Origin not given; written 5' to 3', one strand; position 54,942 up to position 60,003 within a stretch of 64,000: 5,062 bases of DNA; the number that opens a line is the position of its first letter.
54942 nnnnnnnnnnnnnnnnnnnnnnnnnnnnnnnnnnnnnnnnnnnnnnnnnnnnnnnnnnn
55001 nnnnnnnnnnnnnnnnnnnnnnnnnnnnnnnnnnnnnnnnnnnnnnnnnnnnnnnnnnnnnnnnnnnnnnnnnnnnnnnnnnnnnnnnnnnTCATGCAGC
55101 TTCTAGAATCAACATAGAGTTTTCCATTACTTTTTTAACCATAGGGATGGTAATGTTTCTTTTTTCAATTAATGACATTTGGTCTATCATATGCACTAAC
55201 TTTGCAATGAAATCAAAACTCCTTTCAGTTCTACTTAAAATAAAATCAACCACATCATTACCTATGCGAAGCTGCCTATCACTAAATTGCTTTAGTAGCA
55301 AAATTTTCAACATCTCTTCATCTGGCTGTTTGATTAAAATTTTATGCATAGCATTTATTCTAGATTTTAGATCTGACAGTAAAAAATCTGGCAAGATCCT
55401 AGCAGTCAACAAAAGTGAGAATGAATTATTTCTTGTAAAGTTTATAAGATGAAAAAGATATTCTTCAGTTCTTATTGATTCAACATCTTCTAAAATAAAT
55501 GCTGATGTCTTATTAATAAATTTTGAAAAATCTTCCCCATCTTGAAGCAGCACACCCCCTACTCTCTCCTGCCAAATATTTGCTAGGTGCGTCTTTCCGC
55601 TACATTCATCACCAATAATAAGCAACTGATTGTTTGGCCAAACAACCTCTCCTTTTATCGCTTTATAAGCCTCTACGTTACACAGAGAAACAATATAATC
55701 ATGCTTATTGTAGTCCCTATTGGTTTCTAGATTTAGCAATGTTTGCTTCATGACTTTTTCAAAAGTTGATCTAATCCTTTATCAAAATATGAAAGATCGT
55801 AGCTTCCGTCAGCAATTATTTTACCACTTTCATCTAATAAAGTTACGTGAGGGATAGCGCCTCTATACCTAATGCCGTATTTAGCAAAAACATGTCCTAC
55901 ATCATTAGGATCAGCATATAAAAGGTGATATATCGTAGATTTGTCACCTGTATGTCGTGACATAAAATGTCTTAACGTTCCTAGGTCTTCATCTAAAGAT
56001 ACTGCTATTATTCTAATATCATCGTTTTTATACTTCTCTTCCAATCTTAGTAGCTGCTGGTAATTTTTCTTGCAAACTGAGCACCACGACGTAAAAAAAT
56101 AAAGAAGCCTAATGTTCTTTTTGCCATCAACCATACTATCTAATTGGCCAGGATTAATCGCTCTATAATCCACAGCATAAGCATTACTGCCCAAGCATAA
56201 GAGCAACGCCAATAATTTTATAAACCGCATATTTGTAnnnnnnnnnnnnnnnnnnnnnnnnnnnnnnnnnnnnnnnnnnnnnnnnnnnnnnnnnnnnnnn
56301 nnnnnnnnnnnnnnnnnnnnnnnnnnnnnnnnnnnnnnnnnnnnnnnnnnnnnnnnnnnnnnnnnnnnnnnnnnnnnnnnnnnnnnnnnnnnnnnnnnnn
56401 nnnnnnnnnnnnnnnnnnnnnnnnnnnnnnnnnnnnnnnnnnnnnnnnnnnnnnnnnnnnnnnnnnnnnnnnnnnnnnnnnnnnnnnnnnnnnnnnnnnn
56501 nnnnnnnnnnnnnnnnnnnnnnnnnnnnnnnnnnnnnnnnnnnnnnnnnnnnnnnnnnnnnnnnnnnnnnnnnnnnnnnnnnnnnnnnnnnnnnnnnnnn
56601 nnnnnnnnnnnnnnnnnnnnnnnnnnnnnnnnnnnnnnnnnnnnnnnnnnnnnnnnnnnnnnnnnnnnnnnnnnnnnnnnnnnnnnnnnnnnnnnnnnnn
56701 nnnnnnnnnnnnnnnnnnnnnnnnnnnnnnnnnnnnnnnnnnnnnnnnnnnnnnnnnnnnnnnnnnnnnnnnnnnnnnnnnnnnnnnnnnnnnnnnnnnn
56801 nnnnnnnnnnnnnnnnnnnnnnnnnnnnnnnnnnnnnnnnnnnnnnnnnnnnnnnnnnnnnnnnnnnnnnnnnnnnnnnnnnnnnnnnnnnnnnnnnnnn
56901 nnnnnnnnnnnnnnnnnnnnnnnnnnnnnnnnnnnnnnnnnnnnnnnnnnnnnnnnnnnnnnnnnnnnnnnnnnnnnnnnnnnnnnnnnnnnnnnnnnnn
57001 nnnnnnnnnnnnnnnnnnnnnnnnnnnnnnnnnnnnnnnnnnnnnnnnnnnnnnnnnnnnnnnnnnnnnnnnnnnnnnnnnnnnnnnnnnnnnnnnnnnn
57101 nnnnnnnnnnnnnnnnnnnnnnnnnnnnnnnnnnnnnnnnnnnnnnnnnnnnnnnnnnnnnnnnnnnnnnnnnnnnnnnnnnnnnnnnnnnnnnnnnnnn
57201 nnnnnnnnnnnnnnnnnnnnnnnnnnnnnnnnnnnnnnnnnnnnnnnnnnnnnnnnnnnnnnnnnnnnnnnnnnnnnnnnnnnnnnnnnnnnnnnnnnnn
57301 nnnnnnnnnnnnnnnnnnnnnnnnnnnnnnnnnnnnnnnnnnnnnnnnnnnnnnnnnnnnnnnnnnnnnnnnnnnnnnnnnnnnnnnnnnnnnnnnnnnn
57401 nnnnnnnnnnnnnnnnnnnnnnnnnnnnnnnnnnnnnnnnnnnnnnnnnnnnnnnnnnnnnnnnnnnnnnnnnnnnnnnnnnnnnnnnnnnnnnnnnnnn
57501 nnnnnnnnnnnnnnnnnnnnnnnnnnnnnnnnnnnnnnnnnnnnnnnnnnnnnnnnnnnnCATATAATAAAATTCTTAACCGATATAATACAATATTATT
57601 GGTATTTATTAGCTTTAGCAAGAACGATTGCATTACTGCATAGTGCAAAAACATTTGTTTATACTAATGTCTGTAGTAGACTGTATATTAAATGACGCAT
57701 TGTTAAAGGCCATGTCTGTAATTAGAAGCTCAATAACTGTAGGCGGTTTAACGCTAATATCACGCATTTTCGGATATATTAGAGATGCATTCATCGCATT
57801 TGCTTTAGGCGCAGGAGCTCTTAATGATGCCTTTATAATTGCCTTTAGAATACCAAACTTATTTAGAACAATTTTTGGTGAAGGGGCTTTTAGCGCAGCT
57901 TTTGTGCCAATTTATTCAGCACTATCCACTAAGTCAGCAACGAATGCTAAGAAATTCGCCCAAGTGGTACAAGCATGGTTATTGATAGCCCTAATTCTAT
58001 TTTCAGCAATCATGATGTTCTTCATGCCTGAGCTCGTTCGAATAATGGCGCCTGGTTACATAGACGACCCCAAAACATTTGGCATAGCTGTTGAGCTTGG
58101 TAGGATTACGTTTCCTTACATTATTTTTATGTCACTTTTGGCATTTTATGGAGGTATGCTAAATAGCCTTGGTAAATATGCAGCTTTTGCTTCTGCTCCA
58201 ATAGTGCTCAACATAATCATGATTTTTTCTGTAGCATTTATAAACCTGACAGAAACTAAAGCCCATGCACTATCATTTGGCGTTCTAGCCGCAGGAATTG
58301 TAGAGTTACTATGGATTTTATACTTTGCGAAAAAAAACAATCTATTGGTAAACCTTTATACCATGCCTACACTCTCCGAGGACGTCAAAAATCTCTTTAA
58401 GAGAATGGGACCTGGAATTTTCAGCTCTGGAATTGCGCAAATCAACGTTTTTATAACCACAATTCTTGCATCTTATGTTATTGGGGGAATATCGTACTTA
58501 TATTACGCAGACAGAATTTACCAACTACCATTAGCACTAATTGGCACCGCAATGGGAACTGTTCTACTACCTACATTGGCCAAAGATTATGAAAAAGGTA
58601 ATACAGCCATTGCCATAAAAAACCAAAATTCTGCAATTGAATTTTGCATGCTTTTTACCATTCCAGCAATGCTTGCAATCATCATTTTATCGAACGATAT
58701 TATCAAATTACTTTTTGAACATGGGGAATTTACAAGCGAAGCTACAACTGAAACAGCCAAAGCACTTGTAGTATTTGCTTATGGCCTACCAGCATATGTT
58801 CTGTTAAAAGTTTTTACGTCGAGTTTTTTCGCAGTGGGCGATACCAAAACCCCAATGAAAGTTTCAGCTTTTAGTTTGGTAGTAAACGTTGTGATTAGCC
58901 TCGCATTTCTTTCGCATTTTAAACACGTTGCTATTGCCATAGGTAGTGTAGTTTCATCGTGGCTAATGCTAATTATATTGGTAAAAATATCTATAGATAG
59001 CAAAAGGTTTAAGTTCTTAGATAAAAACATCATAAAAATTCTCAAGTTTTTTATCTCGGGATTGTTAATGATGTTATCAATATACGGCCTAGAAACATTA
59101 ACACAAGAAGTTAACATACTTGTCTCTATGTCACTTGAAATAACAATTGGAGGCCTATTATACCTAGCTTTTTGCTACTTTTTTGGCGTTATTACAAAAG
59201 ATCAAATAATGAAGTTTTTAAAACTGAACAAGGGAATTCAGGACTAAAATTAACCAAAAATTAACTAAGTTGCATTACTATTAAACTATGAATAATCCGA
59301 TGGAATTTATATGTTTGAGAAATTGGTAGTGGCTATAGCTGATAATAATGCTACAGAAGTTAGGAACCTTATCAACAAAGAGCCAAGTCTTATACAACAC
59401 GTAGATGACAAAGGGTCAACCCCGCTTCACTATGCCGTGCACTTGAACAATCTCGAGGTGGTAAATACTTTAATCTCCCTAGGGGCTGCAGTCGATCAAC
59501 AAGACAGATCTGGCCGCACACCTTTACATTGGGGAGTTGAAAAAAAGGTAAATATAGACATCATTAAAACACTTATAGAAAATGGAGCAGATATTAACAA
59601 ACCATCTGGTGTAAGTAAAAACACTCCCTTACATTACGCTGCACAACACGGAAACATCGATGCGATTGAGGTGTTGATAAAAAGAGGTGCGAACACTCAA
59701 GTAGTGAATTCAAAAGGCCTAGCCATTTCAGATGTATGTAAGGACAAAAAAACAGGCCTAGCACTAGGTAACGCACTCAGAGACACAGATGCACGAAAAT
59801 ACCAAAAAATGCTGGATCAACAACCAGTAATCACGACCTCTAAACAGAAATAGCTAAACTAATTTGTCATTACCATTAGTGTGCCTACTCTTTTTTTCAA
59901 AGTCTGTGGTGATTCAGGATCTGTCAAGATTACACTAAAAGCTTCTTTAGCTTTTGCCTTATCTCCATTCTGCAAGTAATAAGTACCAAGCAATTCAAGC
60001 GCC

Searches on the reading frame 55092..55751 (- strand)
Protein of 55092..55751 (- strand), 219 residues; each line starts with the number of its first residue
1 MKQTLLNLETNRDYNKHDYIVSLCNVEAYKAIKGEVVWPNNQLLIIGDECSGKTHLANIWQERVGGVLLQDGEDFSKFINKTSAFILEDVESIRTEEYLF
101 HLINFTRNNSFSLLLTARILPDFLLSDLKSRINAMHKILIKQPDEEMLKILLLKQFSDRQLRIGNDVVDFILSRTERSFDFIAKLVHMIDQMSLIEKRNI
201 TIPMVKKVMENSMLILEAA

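Call 33: search_protein_families(library=ncbifam, proteins=[window:55092-55751:-], max_evalue=0.001)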
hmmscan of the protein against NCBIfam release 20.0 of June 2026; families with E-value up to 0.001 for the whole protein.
window:55092-55751:- (219 aa): 8 families
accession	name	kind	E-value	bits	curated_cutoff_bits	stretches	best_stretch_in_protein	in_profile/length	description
NF005149.0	PRK06620.1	equivalog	9.1e-49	165.7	316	1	1-211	1-216/221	hypothetical protein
NF006571.0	PRK09087.1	equivalog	7.5e-44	150.2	297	1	2-212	7-223/228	DnaA regulatory inactivator HdaA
NF051883.1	DnaARegInactHdaA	equivalog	5.1e-28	98.2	300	1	3-211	4-224/229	DnaA regulatory inactivator HdaA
TIGR03420.1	DnaA_homol_Hda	equivalog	5.3e-27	94.8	194.8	1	3-210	1-226/226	DnaA regulatory inactivator Hda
NF005982.0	PRK08084.1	equivalog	5.2e-10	39.3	268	1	89-209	105-233/235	DnaA inactivator Hda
TIGR00362.1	DnaA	equivalog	6.3e-10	38.7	343.9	1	70-212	189-338/437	chromosomal replication initiator protein DnaA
NF006485.0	PRK08903.1-5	equivalog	7.6e-06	25.7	289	1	151-211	167-227/233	DnaA regulatory inactivator Hda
NF006486.0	PRK08903.1-6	equivalog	1.1e-05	25.1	307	1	12-210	11-217/222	DnaA regulatory inactivator Hda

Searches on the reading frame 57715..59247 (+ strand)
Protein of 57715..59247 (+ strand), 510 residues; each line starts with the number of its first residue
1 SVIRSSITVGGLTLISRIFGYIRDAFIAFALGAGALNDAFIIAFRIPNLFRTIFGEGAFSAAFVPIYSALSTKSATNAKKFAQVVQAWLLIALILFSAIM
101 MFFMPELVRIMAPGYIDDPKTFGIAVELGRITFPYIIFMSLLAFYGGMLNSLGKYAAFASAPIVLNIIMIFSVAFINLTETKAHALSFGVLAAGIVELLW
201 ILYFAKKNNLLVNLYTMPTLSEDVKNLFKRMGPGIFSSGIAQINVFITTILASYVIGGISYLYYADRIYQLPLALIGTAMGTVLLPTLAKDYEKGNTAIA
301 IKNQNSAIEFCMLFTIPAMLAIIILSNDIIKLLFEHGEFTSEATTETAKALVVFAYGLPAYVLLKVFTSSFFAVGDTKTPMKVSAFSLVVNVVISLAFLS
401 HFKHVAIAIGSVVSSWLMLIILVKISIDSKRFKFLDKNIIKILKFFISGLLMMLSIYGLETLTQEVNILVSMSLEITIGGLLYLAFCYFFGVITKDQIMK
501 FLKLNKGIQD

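Call 36: find_homologous_proteins(query=window:57715-59247:+, max_evalue=1e-60)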
Query window:57715-59247:+ (510 aa): 6750 proteins with E <= 1e-60 among 8000 candidates; the best 120 are listed.
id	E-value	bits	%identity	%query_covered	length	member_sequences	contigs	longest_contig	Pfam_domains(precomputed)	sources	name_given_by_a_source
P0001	0.0e+0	1065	100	100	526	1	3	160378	PF01554.24,PF03023.20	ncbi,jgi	-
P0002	1.1e-251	854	80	99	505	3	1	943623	PF01554.24,PF03023.20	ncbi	-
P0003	2.6e-232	790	72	98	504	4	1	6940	PF01554.24,PF03023.20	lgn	-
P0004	6.8e-228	776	71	99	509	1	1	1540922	PF01554.24,PF03023.20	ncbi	-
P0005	4.0e-185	634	58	99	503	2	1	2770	PF01554.24,PF03023.20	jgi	-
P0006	5.0e-180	618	57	97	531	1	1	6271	PF03023.20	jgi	jgi:putative peptidoglycan lipid II flippase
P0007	2.5e-171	589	55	99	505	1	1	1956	PF01554.24,PF03023.20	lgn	-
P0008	4.4e-170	585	57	98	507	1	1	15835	PF01554.24,PF03023.20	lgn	-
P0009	8.5e-163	561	55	98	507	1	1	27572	PF03023.20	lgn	-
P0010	9.4e-161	554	54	99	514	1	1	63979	PF01554.24,PF03023.20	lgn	-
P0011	2.2e-160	553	54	99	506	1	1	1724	PF03023.20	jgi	jgi:putative peptidoglycan lipid II flippase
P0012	3.7e-148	513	55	89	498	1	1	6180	PF01554.24,PF03023.20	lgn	-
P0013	2.2e-146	507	50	95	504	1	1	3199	PF01554.24,PF13440.12,PF03023.20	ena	-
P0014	2.2e-145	503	51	95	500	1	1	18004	PF03023.20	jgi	jgi:putative peptidoglycan lipid II flippase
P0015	2.7e-142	493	50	96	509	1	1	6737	PF01554.24,PF03023.20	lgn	-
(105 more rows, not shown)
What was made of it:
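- On CtrA-activated promoter (CtrA box at -35): Nearest named MurJ homologues are Midichloriaceae and other Rickettsiales (call 36).
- The nearest named MurJ homologues are Midichloriaceae and other Rickettsiales (call 36).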

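Call 38: find_encoding_contigs(protein=P0002, flank=10000, max_places=2)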
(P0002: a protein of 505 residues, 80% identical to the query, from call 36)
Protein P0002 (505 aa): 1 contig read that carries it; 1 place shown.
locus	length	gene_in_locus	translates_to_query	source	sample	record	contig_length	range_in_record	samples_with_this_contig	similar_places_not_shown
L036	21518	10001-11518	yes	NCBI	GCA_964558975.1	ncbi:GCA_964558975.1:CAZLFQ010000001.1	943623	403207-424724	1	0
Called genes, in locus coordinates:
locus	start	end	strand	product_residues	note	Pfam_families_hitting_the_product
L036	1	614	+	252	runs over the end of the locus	PF04564:U-box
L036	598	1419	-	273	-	-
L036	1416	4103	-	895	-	PF07517:SecA_DEAD, PF00270:DEAD (weak), PF01043:SecA_PP_bind, PF21090:P-loop_SecA, PF07516:SecA_SW, PF02810:SEC-C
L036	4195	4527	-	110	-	PF23025:YbjQ_2 (weak), PF01906:YbjQ_1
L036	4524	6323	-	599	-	PF01435:Peptidase_M48 (weak)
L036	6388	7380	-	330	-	PF02636:Methyltransf_28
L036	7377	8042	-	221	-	PF22688:Hda_lid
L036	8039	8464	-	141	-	PF00085:Thioredoxin (weak), PF00578:AhpC-TSA, PF08534:Redoxin, PF13098:Thioredoxin_2 (weak), PF13905:Thioredoxin_8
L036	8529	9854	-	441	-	PF22694:CtpB_N-like (weak), PF00595:PDZ, PF13180:PDZ_2, PF17820:PDZ_6, PF03572:Peptidase_S41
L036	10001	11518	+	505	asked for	PF03023:MurJ, PF01554:MatE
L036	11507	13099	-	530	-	PF12796:Ank_2, PF13637:Ank_4 (faint), PF28177:T4SS_AnkD (faint), PF00023:Ank (weak), PF13606:Ank_3 (faint), PF13857:Ank_5, PF12796:Ank_2 (weak)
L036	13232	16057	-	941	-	PF07559:FlgE_D2, PF06429:Flg_bbr_C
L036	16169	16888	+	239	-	PF11967:RecO_N, PF02565:RecO_C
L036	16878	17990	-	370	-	PF02163:Peptidase_M50, PF13180:PDZ_2 (weak), PF17820:PDZ_6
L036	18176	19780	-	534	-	PF00005:ABC_tran, PF02463:SMC_N (faint), PF03193:RsgA_GTPase (faint), PF13555:AAA_29 (faint), PF01926:MMR_HSR1 (faint), PF13304:AAA_21 (faint), PF12848:ABC_tran_Xtn, PF00005:ABC_tran, +1 more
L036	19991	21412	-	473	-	-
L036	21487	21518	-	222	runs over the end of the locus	-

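Call 39: find_encoding_contigs(protein=P0004, flank=10000, max_places=2)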
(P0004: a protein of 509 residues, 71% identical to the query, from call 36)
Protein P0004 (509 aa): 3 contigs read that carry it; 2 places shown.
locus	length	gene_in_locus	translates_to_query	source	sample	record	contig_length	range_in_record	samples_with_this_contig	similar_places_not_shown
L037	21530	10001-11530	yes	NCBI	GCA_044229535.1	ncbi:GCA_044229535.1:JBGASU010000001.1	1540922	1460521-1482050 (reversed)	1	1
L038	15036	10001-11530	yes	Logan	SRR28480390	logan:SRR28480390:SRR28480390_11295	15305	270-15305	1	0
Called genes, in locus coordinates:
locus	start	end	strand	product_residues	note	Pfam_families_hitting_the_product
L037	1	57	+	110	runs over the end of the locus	PF00312:Ribosomal_S15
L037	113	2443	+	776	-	PF01138:RNase_PH, PF03725:RNase_PH_C, PF03726:PNPase, PF01138:RNase_PH, PF00013:KH_1, PF00575:S1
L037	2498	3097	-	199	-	-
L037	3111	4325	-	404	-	PF00375:SDF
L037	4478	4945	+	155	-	-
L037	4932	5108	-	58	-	PF02416:TatA_B_E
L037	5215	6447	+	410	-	PF04932:Wzy_C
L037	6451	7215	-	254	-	PF04564:U-box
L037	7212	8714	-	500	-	PF02347:GDC-P, PF00155:Aminotran_1_2 (weak), PF00266:Aminotran_5, PF21478:GcvP2_C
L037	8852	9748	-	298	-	-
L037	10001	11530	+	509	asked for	PF01554:MatE (faint), PF03023:MurJ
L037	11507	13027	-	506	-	PF13637:Ank_4 (faint), PF00023:Ank (faint), PF13606:Ank_3 (faint), PF12796:Ank_2, PF13857:Ank_5 (weak), PF12796:Ank_2 (weak)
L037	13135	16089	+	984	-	PF16078:2-oxogl_dehyd_N, PF00676:E1_dh, PF02779:Transket_pyr, PF16870:OxoGdeHyase_C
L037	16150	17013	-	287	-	PF10110:GPDPase_memb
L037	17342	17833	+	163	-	PF02643:DUF192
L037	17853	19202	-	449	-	-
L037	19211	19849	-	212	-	PF02223:Thymidylate_kin, PF13521:AAA_28 (weak)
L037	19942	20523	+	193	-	PF10691:DUF2497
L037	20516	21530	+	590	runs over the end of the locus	PF12796:Ank_2, PF13637:Ank_4, PF13857:Ank_5 (weak), PF00023:Ank (weak), PF13637:Ank_4, PF13857:Ank_5 (weak), PF12796:Ank_2, PF13637:Ank_4 (weak), +3 more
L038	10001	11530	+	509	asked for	PF01554:MatE (faint), PF03023:MurJ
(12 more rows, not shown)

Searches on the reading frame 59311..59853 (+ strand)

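Call 15: search_protein_families(library=pfam, proteins=[window:59311-59853:+], max_evalue=0.01)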
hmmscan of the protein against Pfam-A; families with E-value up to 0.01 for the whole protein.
window:59311-59853:+ (180 aa): 7 families
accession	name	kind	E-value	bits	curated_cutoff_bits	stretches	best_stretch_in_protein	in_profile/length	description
PF12796.13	Ank_2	-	4.5e-30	104.5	27.3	2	6-97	2-88/90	Ankyrin repeats (3 copies)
PF00023.36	Ank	-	3.8e-27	93.3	21.1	3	35-66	2-33/33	Ankyrin repeat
PF13637.12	Ank_4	-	8.3e-25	86.7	22.7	3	81-123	9-50/50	Ankyrin repeats (many copies)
PF13606.12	Ank_3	-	5.5e-21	72.6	22.3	3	104-128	3-27/30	Ankyrin repeat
PF13857.12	Ank_5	-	5.2e-18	65.4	27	2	20-73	1-54/56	Ankyrin repeats (many copies)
PF23745.1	ANK_LRRK2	-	3.6e-05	24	27.5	0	80-140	42-100/130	LRRK2 ANK repeat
PF24521.3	Ank_KRIT1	-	0.00092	19.4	80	0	22-61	72-111/149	KRIT1 ankyrin-repeats domain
